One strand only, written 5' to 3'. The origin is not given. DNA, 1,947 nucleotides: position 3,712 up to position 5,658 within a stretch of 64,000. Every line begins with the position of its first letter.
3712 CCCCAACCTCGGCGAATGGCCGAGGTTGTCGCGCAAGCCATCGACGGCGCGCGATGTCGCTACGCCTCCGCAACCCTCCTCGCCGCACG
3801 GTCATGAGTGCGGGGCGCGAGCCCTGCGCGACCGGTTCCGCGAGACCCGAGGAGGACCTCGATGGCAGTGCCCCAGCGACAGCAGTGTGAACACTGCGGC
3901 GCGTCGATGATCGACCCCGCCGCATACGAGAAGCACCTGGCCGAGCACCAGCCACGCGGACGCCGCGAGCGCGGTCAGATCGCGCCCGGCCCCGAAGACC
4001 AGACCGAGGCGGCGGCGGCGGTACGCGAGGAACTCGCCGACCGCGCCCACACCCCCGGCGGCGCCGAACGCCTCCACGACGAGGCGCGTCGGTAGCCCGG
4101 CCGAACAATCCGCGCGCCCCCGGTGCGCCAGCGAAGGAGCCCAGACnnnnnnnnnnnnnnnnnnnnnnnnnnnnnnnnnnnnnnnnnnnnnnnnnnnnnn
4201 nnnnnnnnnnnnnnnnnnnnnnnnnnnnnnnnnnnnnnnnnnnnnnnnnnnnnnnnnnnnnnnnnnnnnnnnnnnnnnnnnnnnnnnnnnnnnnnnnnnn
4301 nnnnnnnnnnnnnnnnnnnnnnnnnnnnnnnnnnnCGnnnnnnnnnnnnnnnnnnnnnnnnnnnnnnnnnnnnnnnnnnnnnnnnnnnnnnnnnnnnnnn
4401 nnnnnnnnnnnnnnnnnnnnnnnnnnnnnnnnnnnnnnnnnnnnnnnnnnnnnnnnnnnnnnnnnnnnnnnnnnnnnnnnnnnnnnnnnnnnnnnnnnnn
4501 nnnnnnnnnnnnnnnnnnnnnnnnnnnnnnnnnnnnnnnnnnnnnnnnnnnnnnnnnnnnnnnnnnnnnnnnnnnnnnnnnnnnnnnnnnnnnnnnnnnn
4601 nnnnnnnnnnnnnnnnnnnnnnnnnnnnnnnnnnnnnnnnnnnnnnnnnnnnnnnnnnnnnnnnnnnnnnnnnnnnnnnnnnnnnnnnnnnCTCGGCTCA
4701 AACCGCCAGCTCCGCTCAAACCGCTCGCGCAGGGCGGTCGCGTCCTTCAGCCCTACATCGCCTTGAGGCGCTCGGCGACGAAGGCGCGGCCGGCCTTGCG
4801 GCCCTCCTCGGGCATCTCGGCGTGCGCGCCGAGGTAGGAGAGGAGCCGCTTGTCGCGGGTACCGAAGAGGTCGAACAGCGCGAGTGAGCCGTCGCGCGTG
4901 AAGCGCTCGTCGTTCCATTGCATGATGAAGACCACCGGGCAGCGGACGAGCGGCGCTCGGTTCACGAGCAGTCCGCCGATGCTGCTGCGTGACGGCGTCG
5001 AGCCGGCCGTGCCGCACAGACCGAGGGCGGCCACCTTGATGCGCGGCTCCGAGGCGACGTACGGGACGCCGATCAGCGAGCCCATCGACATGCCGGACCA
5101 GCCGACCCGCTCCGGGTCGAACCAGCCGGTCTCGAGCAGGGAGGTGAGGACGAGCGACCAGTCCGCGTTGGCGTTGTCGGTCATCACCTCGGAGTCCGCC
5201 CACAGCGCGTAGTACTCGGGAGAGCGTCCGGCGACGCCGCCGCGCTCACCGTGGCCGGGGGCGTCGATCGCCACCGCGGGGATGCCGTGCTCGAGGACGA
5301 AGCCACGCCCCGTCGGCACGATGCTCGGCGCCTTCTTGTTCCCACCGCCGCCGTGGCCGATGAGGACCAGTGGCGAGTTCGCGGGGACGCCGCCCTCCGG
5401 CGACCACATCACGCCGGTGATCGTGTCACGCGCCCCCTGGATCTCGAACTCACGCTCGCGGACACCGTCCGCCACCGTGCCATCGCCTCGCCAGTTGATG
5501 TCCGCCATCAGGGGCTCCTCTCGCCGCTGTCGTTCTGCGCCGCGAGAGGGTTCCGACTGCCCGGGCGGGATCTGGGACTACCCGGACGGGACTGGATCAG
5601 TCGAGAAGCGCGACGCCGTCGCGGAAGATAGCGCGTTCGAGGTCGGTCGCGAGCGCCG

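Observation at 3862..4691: Tandem triplet of paralogous microproteins, each with one classical-spacing C2H2-type zinc finger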

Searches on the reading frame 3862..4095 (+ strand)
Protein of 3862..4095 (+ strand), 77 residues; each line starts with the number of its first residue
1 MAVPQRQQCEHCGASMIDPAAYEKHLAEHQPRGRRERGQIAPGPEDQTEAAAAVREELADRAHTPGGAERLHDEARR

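Call 3: search_protein_families(library=pfam, proteins=[window:3862-4095:+], max_evalue=1)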
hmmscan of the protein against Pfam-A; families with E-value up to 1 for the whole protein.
window:3862-4095:+ (77 aa): 3 families
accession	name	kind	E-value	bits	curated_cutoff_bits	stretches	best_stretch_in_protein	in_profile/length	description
PF13894.12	zf-C2H2_4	-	0.03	15.5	27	1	8-29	2-23/24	C2H2-type zinc finger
PF00096.32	zf-C2H2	-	0.099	13.6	25.2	1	8-29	2-23/23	Zinc finger, C2H2 type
PF12171.14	zf-C2H2_jaz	-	0.14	12.8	22.6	1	9-27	4-22/27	Zinc-finger double-stranded RNA-binding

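Call 4: search_protein_families(library=ncbifam, proteins=[window:3862-4095:+], max_evalue=1)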
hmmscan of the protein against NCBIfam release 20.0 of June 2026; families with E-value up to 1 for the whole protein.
window:3862-4095:+ (77 aa): 0 families

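Call 12: find_homologous_proteins(query=window:3862-4095:+, max_evalue=0.01)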
Query window:3862-4095:+ (77 aa): 7 proteins with E <= 0.01 among 10 candidates.
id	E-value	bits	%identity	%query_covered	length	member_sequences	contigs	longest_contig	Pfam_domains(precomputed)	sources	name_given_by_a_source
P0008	5.3e-42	159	99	100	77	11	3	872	-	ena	-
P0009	3.4e-30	121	78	100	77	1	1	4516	-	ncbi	ncbi:MAG: hypothetical protein AB7G21_13490 [Dehalococcoidia bacterium]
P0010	7.9e-26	108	70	100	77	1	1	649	-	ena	-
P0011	2.3e-25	106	71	100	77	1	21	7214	-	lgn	-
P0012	2.2e-24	103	93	74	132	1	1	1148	-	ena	-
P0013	8.4e-24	101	65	100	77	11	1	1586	-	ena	-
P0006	1.2e-6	47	90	40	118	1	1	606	-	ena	-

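Call 18: find_encoding_contigs(protein=P0011, flank=8000, max_places=4)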
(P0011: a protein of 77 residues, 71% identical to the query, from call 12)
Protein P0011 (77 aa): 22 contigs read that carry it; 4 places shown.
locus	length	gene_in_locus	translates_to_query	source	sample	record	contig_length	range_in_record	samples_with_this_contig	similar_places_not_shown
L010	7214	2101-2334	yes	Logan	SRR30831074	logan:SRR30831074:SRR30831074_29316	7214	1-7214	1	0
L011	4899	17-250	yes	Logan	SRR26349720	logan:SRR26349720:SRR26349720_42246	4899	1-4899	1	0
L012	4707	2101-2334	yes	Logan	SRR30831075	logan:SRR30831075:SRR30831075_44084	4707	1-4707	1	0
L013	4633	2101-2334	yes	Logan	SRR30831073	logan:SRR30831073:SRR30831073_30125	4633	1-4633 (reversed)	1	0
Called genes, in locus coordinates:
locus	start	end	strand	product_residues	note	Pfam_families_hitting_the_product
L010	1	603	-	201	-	?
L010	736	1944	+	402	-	PF00753:Lactamase_B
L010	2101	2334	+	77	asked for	-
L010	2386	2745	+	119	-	-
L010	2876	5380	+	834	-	PF02515:CoA_transf_3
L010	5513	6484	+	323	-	PF00296:Bac_luciferase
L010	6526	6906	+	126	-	PF07100:ASRT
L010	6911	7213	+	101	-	?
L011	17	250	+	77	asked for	-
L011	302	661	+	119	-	-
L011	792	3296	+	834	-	PF02515:CoA_transf_3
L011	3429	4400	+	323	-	PF00296:Bac_luciferase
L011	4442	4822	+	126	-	PF07100:ASRT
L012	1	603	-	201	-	?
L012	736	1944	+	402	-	PF00753:Lactamase_B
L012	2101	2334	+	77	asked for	-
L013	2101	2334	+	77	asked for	-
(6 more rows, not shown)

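Call 19: find_encoding_contigs(protein=P0013, flank=8000, max_places=3)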
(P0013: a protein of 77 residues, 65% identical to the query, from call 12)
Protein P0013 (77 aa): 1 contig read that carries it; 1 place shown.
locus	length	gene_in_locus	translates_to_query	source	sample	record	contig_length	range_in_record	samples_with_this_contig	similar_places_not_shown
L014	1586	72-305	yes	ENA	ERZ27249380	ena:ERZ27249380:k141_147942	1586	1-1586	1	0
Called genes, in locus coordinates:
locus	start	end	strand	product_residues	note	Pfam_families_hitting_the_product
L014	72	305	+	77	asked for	-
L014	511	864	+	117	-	-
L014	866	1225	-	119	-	PF12844:HTH_19 (weak), PF13560:HTH_31, PF01381:HTH_3, PF13443:HTH_26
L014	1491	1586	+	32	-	?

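Call 21: find_encoding_contigs(protein=P0010, flank=8000, max_places=3)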
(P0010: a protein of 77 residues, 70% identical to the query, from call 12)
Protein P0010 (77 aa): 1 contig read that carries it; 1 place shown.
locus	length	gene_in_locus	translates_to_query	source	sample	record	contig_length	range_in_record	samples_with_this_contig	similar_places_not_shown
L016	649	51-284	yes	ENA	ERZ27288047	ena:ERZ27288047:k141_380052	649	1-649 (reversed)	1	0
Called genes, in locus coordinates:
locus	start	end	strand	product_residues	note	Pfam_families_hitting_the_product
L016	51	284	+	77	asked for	-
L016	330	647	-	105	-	?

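Call 39: search_protein_representatives(alignment_id=A1)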
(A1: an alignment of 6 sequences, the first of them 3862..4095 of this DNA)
Query: 6 sequences, 77 profile positions. Proteins with E-value up to 0.001 (for the whole library): 20; up to 1e-10: 3; up to 1e-30: 1. The best 20 are listed.
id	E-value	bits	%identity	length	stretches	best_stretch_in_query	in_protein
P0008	9.5e-42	157.4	-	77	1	1-77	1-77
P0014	2.9e-15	72.6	-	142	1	36-77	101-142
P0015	9.7e-13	64.5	-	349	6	8-36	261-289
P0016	3.9e-09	53.0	-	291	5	6-34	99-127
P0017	6.1e-09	52.3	-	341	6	8-30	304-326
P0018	1.2e-07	48.2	-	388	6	3-37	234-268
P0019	1.4e-07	48.0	-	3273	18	8-40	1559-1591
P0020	5.7e-07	46.0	-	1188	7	7-31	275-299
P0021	1.8e-06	44.4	-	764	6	7-36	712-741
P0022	2.8e-06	43.8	-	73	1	1-67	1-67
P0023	2.1e-05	41.0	-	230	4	3-44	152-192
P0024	4.3e-05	40.0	-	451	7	7-29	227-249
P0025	5.7e-05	39.6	-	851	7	8-31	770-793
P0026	7.2e-05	39.3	-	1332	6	7-32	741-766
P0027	1.2e-04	38.6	-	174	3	7-32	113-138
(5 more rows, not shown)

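Call 62: find_encoding_contigs(protein=P0022, flank=6000, max_places=3)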
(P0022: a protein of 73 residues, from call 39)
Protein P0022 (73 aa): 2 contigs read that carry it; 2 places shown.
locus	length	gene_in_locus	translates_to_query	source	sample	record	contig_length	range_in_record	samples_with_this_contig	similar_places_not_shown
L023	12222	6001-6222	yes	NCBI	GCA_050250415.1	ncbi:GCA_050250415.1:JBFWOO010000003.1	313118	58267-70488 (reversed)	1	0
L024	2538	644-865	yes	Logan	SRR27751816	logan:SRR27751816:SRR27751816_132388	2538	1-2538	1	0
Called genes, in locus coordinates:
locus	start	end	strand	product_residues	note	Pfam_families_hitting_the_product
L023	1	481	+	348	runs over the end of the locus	PF00814:TsaD, PF22521:HypF_C_2 (weak)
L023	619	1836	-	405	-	PF11013:DUF2851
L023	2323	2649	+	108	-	PF00166:Cpn10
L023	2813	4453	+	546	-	PF00118:Cpn60_TCP1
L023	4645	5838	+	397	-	PF00753:Lactamase_B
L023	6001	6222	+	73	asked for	-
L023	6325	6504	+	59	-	-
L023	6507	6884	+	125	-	-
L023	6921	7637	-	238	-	PF00520:Ion_trans, PF07885:Ion_trans_2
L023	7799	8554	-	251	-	PF12146:Hydrolase_4 (weak)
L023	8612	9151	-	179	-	-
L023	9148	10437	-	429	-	PF00675:Peptidase_M16, PF05193:Peptidase_M16_C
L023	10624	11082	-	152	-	-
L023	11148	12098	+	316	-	PF00730:HhH-GPD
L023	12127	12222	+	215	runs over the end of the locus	PF00753:Lactamase_B, PF23023:Anti-Pycsar_Apyc1 (faint)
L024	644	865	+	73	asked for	-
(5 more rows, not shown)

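Call 63: find_encoding_contigs(protein=P0014, flank=6000, max_places=3)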
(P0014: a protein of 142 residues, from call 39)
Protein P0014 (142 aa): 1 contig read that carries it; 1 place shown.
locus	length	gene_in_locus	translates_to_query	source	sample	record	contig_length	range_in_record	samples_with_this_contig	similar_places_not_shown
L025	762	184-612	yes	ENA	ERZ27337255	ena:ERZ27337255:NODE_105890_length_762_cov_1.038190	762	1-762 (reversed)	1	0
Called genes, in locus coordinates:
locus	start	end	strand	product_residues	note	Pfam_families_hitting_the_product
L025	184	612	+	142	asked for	PF03372:Exo_endo_phos (weak)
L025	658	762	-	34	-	?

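Call 66: search_protein_families(library=phrogs, proteins=[window:3862-4095:+], max_evalue=1)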
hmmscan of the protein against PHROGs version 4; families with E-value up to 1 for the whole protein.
window:3862-4095:+ (77 aa): 0 families

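Call 67: search_protein_families(library=padloc, proteins=[window:3862-4095:+], max_evalue=1)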
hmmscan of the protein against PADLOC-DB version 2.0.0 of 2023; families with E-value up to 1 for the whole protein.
window:3862-4095:+ (77 aa): 0 families
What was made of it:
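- Tried and rejected: NCBIfam, PHROGs and PADLOC gave nothing (calls 4, 66, 67).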

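Call 72: find_related_loci(query=A1, collection=metagenome_contigs, flank=3000)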
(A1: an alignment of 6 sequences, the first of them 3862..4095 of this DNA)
Query A1 (77 aa) in metagenome_contigs; peptide patterns used: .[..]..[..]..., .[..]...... (x = any residue, [..] = any of these).
475 stretches matched a pattern; 3 encode a relative of the query (tblastn E <= 1e-3); 3 distinct loci.
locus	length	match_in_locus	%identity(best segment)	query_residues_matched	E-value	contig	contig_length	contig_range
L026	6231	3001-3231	64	1-77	7e-30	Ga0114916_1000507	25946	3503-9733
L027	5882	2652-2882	64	1-77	7e-30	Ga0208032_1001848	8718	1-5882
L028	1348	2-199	62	12-77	2e-24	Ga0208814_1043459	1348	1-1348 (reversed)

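Call 89: search_protein_families(library=pfam, alignment_id=A13, max_evalue=0.1)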
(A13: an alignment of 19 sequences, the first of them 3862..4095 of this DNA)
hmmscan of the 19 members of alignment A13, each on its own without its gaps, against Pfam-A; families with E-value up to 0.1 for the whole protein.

A. member 1, window:3862-4095:+ (77 aa): 2 families
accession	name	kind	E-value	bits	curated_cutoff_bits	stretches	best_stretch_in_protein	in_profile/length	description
PF13894.12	zf-C2H2_4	-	0.03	15.5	27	1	8-29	2-23/24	C2H2-type zinc finger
PF00096.32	zf-C2H2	-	0.099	13.6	25.2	0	8-29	2-23/23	Zinc finger, C2H2 type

B. families by the number of members that match (of 19 scanned): 22 families
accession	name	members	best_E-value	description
PF00096.32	zf-C2H2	13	0.00018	Zinc finger, C2H2 type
PF13894.12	zf-C2H2_4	12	0.00028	C2H2-type zinc finger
PF12874.13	zf-met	4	0.00095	Zinc-finger of C2H2 type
PF18439.7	zf_UBZ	4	0.0043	Ubiquitin-Binding Zinc Finger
PF08790.17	zf-LYAR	4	0.0098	LYAR-type C2HC zinc finger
PF19561.4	DUF6083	3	0.01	Family of unknown function (DUF6083)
PF23447.1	DUF7128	3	0.019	Domain of unknown function (DUF7128)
PF13465.12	zf-H2C2_2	3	0.024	Zinc-finger double domain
PF12171.14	zf-C2H2_jaz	3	0.027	Zinc-finger double-stranded RNA-binding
PF19335.5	HMBD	2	0.025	Heavy metal binding domain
PF12756.13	zf-C2H2_2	2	0.039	C2H2 type zinc-finger (2 copies)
PF05605.18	zf-Di19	2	0.051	Drought induced 19 protein (Di19), zinc-binding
PF23612.1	zf-C2H2_ZN142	1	0.0049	ZN142 C2H2 zinc finger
PF09723.15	Zn_ribbon_8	1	0.05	Zinc ribbon domain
PF04959.19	ARS2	1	0.058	Arsenite-resistance protein 2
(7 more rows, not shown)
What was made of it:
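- Four members give weak hits to the protein-binding UBZ finger (call 89).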

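Call 93: find_related_loci(query=A1, collection=viral_contigs, flank=3000)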
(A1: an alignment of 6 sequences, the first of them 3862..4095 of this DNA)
Query A1 (77 aa) in viral_contigs; peptide patterns used: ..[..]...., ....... (x = any residue, [..] = any of these).
107 stretches matched a pattern, but none encodes a relative of the query by tblastn (E <= 1e-3).

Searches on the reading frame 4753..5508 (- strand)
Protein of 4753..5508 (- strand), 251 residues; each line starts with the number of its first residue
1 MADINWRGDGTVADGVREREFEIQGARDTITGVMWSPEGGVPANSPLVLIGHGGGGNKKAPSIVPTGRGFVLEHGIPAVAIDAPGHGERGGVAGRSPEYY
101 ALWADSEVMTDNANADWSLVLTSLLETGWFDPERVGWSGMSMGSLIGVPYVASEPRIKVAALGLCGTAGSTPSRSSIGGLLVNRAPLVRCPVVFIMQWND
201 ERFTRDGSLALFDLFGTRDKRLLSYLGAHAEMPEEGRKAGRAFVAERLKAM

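Call 3: search_protein_families(library=pfam, proteins=[window:4753-5508:-], max_evalue=1)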
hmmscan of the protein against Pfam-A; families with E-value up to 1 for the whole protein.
window:4753-5508:- (251 aa): 3 families
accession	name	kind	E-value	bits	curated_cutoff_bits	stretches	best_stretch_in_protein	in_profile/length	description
PF12146.15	Hydrolase_4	-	2.7e-07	30.6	27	1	73-170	29-112/239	Serine aminopeptidase, S33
PF12697.13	Abhydrolase_6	-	6.1e-05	24.2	26.3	1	48-206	2-133/217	Alpha/beta hydrolase family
PF00326.27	Peptidase_S9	-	0.18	11.7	22.6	1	106-146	37-77/213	Prolyl oligopeptidase family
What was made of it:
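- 4753..5508 (-): Context: convergent alpha/beta hydrolase (251 aa), the usual downstream neighbour. Pfam Hydrolase_4 E=2.7e-7 (call 3).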

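Call 4: search_protein_families(library=ncbifam, proteins=[window:4753-5508:-], max_evalue=1)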
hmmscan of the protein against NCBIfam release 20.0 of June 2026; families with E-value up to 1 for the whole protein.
window:4753-5508:- (251 aa): 6 families
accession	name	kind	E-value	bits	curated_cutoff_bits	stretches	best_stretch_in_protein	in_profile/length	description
NF007857.0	PRK10566.1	equivalog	0.0031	17.4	201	1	74-161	53-135/249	esterase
TIGR03502.1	lipase_Pla1_cef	subfamily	0.0053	15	383.9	1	42-90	442-488/790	VolA/Pla-1 family phospholipase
NF033523.0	lasso_peptidase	equivalog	0.0078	15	400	1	74-167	435-528/638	Atxe2 family lasso peptide isopeptidase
NF047920.1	lactonase_UilS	equivalog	0.032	13.9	400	0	30-96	11-73/285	UilS family quorum-quenching N-acyl-homoserine lactonase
NF011457.0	PRK14875.1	equivalog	0.037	13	307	1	42-90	130-173/372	acetoin dehydrogenase dihydrolipoyllysine-residue acetyltransferase subunit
NF051488.1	bifunc_PcaDC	exception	0.15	11.1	390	1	78-173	41-117/375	bifunctional 3-oxoadipate enol-lactonase/4-carboxymuconolactone decarboxylase PcaDC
